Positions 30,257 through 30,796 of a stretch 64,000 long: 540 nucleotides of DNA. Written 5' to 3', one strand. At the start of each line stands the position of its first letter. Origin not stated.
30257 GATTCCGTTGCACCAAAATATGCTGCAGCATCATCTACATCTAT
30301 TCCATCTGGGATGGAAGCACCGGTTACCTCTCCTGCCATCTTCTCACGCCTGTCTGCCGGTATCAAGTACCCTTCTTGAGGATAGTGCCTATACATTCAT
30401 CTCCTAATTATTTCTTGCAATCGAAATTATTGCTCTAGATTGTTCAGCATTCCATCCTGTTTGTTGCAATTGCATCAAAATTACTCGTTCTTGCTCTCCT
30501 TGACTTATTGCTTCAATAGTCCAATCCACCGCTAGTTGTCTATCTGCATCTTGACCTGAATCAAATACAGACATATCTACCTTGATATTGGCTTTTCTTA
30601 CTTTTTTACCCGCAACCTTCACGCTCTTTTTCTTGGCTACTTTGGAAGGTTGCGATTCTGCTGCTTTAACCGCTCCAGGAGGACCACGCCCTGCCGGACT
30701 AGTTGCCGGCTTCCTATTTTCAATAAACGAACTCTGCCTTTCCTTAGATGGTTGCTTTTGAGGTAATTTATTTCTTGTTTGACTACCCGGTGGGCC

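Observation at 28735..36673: Tightly coupled two-gene module: giant integrin/thrombospondin-like surface protein plus a cytoplasmic EF-hand / Q,N-rich / zinc-ribbon protein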

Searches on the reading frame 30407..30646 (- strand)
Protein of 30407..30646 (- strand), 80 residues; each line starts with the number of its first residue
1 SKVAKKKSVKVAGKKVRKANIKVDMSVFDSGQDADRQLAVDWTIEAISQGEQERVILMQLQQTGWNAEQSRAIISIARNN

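Call 56: search_solved_structures(query=A4, max_evalue=10, show_alignments=2)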
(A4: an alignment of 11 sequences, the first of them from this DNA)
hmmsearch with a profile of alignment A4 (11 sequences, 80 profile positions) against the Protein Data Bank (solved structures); distinct sequences matched with E-value up to 10: 0.

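Call 57: search_protein_families(library=pfam, alignment_id=A4, max_evalue=10)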
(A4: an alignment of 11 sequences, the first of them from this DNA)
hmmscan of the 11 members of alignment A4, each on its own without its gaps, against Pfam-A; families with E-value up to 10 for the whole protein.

A. member 1, seq(80 aa): 0 families

B. families by the number of members that match (of 11 scanned): 6 families
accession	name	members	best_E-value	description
PF21329.2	CYP38_PsbQ-like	1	0.012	Peptidyl-prolyl cis-trans isomerase CYP38-like, PsbQ-like domain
PF22618.1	RskA_N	1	0.016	Anti-sigma-K factor RskA, N-terminal domain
PF24995.1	DSRM_2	1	0.049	dsRNA binding domain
PF08044.16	DUF1707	1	0.067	DUF1707 SHOCT-like domain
PF11084.13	DUF2621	1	0.095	Protein of unknown function (DUF2621)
PF20788.2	YuA_Gp49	1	0.13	YuA phage, Gp49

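Call 58: find_homologous_proteins(query=A4, max_evalue=0.001)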
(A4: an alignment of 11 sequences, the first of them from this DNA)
Query A4 (11 sequences) (80 aa, profile of the alignment): 116 proteins with E <= 0.001 among 602 candidates.
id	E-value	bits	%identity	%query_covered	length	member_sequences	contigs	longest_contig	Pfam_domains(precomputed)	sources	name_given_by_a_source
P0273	1.8e-33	132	64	83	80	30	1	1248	-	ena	-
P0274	2.2e-33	132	55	81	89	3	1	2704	-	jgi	jgi:hypothetical protein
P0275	2.8e-33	132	56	96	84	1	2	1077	-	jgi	jgi:aspartate/tyrosine/aromatic aminotransferase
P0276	4.6e-33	131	58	86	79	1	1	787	-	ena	-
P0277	5.3e-33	131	58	81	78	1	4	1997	-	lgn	-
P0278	5.4e-33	131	53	99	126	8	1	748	-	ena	-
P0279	5.8e-33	131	58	81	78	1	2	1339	-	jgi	jgi:hypothetical protein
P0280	6.0e-33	131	52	99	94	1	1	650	-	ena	-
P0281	6.5e-33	131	58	81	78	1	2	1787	-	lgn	-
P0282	6.9e-33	130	59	85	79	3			-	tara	tara:strand:+ start:124 stop:363 length:240 start_codon:yes stop_codon:yes gene_type:complete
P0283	7.0e-33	130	61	84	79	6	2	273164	-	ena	-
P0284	7.5e-33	130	64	83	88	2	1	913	-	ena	-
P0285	1.2e-32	130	53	99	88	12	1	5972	-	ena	-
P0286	1.4e-32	129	56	91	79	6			-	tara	tara:strand:- start:602 stop:841 length:240 start_codon:yes stop_codon:yes gene_type:complete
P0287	2.9e-32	128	60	81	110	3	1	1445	-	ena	-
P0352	1.5e-21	94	91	70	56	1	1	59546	-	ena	-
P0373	6.5e-15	73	38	95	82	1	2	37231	-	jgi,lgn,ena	jgi:hypothetical protein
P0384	7.7e-10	57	43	38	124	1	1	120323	-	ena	-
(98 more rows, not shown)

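Call 59: find_encoding_contigs(protein=P0352, flank=8000, max_places=2)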
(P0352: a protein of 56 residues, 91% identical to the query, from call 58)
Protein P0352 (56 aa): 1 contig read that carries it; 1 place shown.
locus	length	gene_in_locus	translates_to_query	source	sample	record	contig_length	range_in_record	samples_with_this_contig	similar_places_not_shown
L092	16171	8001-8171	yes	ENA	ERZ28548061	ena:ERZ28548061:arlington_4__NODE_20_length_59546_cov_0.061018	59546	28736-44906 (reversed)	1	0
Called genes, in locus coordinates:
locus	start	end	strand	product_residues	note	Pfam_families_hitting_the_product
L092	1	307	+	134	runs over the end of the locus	PF00534:Glycos_transf_1 (faint)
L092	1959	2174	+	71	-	-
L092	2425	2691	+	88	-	-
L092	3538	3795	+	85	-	-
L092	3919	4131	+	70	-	-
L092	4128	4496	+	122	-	-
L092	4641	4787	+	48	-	-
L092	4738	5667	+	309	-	-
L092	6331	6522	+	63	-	-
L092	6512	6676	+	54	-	-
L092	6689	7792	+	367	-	-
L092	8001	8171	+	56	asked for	-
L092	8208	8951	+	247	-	-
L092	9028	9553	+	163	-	PF13202:EF-hand_5 (faint), PF00036:EF-hand_1 (faint), PF13405:EF-hand_6 (faint), PF13499:EF-hand_7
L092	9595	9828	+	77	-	-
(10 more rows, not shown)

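Call 68: predict_structure(alignment_id=A6)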
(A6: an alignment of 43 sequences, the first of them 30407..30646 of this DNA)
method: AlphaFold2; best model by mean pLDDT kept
length: 80 residues; sequences in the alignment: 43
mean_pLDDT: 79.9   pTM: 0.63
mean pLDDT of the five models: 79.9, 79.4, 78.4, 78.1, 77.2
residues with pLDDT >= 90: 44; 70-90: 15; 50-70: 7; < 50: 14
segments of 3 or more residues with pLDDT < 50: 1-3, 5-15
pLDDT, mean of each block of 10 residues (from residue 1): 44 49 80 92 95 95 95 90
secondary structure, 60 per line:
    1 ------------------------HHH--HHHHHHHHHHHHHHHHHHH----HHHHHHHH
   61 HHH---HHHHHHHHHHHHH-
elements in order: H30-48 H53-63 H67-79

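Call 71: fold_search(model_id=the predicted structure, library=pdb)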
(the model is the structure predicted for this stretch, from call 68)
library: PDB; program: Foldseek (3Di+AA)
matches with E <= 10: 31; with E <= 0.001: 0
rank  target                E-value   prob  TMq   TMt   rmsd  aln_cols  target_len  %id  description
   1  3i76_C                3.3e+00  0.13  0.34  0.15   5.3        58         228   12  The crystal structure of the orthorhombic form of the putative HAD-hydrolase YfnB from Bacillus subtilis bound to magn (released 2009-07-21)
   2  4uex_A                4.2e+00  0.18  0.31  0.30   5.1        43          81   19  Structure of human Saposin A at lysosomal pH (released 2015-07-15)
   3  8i9p_Li               5.4e+00  0.12  0.42  0.38  11.2        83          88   11  Cryo-EM structure of a Chaetomium thermophilum pre-60S ribosomal subunit - State Mak16 (released 2023-05-17)
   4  8cq7_AJ               5.4e+00  0.12  0.41  0.36  11.4        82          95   13  Crystal structure of phyllanthoside bound to the Candida albicans 80S ribosome (released 2024-09-11)
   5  9zn0_D                5.7e+00  0.23  0.45  0.33   3.4        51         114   16  Crystal structure of the Commd10 S50E HN domain mutant in domain swapped conformation (released 2026-01-21)
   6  4mal_A                6.0e+00  0.12  0.31  0.38   4.5        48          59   19  TPR3 of FimV from P. aeruginosa (PAO1) (released 2014-08-20)
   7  6zfw_B                6.4e+00  0.16  0.43  0.49   3.6        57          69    9  X-ray structure of the soluble N-terminal domain of T. cruzi PEX-14 (released 2020-12-09)
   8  2es9                  6.4e+00  0.14  0.36  0.31   3.2        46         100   22  Crystal structure of Q8ZRJ2 from salmonella typhimurium. NESG TARGET STR65 (released 2005-11-01)
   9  3j7o_i                6.4e+00  0.11  0.43  0.35  11.3        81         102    9  Structure of the mammalian 60S ribosomal subunit (released 2014-09-03)
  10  6zu5_LII              6.4e+00  0.08  0.39  0.34  12.8        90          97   18  Structure of the Paranosema locustae ribosome in complex with Lso2 (released 2020-11-04)
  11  1drg_A                6.4e+00  0.08  0.32  0.10   6.7        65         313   14  CRYSTAL STRUCTURE OF TRIMERIC CRE RECOMBINASE-LOX COMPLEX (released 2001-10-19)
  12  8q5i_AJ               7.2e+00  0.09  0.41  0.35  11.3        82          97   13  Structure of Candida albicans 80S ribosome in complex with cephaeline (released 2023-09-13)
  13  2kzt_MODEL_1_A        7.6e+00  0.09  0.31  0.17   4.9        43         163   21  Structure of the Tandem MA-3 Region of Pdcd4 (released 2011-03-16)
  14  7pzy_AJ               7.6e+00  0.08  0.41  0.34  11.3        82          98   13  Structure of the vacant Candida albicans 80S ribosome (released 2022-05-18)
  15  7mwr_B                7.6e+00  0.08  0.33  0.12   6.4        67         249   13  Structure of De Novo designed beta sheet heterodimer LHD101A53/B4 (released 2022-01-19)
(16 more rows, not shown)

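Call 76: find_encoding_contigs(protein=P0384, flank=8000, max_places=1)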
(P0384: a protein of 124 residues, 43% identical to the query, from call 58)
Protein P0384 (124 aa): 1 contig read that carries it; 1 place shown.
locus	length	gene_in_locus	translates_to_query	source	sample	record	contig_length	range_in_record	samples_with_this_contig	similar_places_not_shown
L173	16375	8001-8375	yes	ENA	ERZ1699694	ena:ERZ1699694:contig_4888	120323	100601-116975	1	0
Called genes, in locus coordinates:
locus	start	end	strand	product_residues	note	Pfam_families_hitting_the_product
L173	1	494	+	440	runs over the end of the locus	-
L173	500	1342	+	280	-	PF13387:Lnb_N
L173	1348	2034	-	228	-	PF04263:TPK_catalytic, PF04265:TPK_B1_binding (weak)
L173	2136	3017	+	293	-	-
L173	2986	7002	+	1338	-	PF13517:FG-GAP_3 (faint), PF01839:FG-GAP (weak)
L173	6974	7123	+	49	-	-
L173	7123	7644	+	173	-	-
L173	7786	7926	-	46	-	-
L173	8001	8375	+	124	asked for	-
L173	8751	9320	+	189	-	-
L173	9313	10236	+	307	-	-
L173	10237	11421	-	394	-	PF26233:NicX, PF02073:Peptidase_M29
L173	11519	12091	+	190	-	PF02074:Peptidase_M32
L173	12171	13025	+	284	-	PF02074:Peptidase_M32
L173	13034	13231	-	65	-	-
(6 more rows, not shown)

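Call 77: find_encoding_contigs(protein=P0373, flank=8000, max_places=1)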
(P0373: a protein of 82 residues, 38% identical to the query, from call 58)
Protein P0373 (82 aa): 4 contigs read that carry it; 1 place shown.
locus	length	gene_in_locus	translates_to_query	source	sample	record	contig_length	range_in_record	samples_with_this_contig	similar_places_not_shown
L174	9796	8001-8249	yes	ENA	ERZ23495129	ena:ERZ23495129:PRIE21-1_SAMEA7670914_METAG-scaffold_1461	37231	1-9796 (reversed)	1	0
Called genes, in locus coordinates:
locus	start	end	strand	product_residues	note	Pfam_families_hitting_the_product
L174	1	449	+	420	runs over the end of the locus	-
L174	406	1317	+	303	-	PF13387:Lnb_N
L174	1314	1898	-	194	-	PF04263:TPK_catalytic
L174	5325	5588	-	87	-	-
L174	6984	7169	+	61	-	-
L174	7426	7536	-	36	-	-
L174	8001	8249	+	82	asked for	-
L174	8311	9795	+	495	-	?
